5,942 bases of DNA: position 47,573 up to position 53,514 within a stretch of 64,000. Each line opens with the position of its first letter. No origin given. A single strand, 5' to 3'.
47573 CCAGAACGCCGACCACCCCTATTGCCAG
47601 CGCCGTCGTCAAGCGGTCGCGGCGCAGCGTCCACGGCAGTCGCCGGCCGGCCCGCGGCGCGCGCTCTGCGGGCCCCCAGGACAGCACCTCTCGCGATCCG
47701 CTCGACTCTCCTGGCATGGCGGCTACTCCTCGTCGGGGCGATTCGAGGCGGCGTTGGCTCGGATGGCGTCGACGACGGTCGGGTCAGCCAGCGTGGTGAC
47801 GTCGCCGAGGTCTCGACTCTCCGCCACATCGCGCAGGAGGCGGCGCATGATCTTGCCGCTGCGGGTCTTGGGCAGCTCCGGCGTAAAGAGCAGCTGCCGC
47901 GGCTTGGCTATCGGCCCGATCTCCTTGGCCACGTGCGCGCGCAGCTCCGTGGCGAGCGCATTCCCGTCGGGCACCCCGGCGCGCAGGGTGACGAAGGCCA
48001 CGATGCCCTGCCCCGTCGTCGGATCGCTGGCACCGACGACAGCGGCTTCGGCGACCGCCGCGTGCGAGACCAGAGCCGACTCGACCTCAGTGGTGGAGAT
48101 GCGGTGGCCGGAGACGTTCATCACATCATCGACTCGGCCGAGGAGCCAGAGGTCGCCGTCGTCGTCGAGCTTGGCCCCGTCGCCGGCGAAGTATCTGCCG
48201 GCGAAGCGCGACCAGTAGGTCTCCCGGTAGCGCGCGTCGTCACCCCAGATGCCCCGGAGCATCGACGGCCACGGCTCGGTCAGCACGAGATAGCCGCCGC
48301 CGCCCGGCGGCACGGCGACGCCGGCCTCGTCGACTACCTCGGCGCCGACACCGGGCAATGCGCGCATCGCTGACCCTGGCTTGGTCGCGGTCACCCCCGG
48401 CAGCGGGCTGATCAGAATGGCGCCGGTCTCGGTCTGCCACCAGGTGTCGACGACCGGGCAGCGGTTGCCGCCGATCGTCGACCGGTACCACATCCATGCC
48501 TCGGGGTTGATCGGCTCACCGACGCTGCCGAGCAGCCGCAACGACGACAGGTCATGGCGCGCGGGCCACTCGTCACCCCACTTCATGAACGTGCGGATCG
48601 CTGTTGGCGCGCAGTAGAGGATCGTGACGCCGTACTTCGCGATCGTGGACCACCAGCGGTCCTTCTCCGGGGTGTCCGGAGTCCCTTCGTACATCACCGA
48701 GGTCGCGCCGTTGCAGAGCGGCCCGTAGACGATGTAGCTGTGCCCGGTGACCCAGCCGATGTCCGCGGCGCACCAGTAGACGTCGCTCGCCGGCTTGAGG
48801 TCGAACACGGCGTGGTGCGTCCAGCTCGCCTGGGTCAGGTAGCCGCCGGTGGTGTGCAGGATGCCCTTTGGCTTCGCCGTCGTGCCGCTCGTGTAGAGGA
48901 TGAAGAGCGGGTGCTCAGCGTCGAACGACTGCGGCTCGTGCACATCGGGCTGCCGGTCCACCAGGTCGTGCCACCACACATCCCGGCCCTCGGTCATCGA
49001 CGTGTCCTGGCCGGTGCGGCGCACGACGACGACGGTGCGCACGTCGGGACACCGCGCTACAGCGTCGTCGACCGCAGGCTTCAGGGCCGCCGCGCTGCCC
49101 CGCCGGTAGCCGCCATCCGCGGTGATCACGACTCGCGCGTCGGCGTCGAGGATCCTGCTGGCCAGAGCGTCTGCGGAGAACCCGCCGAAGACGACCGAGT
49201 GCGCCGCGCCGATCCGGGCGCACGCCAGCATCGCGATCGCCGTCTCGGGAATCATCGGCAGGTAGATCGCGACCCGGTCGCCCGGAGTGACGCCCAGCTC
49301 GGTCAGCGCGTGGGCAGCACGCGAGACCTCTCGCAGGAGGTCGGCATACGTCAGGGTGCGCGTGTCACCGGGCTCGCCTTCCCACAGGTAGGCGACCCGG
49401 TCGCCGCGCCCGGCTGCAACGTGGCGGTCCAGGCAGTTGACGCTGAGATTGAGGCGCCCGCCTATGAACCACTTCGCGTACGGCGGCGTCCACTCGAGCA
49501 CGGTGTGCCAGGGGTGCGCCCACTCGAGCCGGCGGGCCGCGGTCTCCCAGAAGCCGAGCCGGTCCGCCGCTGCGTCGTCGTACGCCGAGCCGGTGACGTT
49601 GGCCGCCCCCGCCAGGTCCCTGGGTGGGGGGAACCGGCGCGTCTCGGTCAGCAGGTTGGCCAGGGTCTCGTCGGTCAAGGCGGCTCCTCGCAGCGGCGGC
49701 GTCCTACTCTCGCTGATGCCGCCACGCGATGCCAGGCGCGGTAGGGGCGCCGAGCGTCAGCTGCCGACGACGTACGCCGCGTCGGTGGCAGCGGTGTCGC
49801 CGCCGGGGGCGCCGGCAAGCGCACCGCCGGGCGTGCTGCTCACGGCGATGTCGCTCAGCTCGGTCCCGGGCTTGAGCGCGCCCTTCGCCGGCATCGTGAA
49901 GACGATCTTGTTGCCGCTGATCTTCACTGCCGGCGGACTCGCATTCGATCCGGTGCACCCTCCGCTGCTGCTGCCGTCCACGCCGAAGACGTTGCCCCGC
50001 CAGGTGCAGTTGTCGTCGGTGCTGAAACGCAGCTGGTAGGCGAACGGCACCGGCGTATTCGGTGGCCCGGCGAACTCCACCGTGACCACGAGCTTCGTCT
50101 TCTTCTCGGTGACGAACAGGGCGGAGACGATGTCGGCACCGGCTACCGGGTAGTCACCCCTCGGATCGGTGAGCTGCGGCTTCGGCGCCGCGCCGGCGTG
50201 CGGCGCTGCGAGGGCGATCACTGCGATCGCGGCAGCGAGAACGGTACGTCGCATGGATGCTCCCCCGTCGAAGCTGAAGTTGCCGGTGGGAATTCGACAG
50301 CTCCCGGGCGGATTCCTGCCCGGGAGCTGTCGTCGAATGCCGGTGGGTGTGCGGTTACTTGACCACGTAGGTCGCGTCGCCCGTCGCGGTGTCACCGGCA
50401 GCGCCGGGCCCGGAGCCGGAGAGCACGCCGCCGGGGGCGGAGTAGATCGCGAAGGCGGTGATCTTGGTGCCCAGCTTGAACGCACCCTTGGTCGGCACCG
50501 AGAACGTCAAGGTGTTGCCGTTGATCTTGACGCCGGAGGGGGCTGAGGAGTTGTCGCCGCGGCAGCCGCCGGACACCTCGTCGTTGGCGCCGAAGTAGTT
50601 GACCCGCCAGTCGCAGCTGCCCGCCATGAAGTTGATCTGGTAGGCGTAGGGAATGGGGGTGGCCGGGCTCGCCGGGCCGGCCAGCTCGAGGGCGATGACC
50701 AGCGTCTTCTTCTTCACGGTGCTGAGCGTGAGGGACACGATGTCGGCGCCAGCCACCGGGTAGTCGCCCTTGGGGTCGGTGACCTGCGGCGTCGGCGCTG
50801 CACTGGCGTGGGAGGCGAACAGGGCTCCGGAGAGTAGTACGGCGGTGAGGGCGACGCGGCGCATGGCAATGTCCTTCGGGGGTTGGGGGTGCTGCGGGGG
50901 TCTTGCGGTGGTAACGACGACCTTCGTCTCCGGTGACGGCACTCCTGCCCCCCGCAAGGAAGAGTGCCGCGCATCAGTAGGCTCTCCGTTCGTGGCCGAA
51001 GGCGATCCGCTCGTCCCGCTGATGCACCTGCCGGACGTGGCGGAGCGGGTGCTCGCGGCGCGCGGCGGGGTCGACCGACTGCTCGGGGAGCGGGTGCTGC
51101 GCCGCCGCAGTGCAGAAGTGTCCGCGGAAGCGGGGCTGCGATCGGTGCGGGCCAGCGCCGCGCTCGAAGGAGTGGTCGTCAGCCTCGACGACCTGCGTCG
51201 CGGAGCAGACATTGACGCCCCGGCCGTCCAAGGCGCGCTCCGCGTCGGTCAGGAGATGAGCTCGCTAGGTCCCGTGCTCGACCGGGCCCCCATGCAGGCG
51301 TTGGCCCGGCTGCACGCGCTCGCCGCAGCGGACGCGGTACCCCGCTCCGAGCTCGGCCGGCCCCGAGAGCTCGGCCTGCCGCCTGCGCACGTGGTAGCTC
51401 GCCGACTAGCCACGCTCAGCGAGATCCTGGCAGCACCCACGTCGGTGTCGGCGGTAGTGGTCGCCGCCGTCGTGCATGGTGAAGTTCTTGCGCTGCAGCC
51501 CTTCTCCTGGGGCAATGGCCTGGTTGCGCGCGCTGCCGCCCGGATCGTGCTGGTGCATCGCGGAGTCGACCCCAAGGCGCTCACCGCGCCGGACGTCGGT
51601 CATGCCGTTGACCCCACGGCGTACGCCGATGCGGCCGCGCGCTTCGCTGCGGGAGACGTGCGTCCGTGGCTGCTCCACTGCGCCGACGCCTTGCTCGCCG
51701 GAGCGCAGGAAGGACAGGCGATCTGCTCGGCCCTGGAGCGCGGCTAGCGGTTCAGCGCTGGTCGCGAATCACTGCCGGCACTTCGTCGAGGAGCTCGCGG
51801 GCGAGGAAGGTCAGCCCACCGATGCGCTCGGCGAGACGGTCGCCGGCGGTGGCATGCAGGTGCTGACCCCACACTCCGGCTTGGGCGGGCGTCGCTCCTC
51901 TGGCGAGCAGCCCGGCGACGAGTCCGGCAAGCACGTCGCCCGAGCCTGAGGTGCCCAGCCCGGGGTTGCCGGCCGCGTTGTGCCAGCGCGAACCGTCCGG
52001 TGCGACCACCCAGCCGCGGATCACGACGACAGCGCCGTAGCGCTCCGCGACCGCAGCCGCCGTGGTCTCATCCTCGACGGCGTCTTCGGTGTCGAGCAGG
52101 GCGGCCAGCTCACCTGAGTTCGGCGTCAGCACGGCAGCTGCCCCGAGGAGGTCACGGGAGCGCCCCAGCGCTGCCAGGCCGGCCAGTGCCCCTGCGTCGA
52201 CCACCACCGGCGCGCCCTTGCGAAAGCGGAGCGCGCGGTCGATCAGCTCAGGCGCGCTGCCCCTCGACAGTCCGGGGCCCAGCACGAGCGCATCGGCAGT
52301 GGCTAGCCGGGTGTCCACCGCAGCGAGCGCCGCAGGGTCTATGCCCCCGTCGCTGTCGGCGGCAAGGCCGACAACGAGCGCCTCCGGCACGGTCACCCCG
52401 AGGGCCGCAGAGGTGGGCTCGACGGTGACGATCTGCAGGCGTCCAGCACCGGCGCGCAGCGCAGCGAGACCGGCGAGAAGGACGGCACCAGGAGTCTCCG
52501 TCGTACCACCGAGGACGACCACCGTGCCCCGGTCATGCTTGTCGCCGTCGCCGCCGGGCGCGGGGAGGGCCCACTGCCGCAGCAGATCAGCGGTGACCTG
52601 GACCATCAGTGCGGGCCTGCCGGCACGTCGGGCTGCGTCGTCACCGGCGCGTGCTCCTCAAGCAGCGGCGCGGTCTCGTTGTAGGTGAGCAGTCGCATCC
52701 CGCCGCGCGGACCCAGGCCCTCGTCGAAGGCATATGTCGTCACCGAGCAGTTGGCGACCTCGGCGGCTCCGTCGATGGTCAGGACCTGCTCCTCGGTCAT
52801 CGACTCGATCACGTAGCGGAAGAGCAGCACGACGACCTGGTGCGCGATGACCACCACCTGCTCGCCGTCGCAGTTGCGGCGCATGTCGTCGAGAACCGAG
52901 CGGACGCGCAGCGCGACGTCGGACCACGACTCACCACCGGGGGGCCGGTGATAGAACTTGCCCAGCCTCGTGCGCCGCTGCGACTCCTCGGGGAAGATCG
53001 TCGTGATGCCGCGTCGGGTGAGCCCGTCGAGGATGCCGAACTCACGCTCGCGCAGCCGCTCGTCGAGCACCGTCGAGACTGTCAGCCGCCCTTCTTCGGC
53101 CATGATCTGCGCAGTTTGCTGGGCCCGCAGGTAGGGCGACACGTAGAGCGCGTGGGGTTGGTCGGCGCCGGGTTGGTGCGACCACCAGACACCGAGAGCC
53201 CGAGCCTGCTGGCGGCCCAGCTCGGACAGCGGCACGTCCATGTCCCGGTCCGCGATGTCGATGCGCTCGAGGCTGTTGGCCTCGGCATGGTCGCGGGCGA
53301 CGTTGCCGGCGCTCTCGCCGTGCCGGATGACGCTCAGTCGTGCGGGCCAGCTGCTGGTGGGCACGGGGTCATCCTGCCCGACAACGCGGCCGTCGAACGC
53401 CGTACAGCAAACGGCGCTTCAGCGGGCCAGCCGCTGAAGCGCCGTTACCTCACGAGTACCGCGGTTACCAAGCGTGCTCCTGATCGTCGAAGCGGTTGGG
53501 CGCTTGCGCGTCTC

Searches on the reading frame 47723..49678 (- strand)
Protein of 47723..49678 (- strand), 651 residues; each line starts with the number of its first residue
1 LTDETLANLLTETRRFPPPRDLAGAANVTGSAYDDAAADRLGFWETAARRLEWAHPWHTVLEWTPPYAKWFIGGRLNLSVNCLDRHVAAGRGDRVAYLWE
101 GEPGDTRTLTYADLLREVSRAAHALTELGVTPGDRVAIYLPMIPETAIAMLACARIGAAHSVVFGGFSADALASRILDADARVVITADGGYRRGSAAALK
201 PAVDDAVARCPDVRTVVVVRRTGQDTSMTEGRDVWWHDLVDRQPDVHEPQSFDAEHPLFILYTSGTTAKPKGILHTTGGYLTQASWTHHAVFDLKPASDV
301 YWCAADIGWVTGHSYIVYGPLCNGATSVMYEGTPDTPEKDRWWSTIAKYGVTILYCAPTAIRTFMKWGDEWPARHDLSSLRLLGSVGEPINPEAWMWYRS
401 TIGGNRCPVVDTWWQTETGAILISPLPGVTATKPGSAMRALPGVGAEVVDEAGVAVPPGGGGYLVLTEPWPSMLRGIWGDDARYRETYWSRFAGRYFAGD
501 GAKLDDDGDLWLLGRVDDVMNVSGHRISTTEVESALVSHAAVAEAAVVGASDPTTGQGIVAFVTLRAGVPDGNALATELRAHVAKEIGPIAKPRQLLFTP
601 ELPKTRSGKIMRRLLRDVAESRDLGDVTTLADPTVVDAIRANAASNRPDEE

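Call 38: search_protein_families(library=pfam, proteins=[window:47723-49678:-], max_evalue=0.0001)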
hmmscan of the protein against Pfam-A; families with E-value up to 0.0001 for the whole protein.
window:47723-49678:- (651 aa): 3 families
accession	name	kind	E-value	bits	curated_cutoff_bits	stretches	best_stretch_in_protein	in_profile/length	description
PF00501.34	AMP-binding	-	2.7e-92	310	29.9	1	86-478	3-384/384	AMP-binding enzyme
PF13193.12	AMP-binding_C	-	1.3e-28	100.1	24.5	1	531-609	1-76/76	AMP-binding enzyme C-terminal domain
PF16177.11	ACAS_N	-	5.7e-17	61.7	27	1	32-82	4-55/55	Acetyl-coenzyme A synthetase N-terminus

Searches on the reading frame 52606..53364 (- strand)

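Call 70: search_protein_families(library=pfam, proteins=[window:52606-53364:-], max_evalue=0.0001)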
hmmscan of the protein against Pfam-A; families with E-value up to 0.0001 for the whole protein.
window:52606-53364:- (252 aa): 1 family
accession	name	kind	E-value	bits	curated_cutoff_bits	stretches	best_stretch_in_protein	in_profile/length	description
PF00300.27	His_Phos_1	-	1.4e-34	119.9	21.7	1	12-216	3-184/194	Histidine phosphatase superfamily (branch 1)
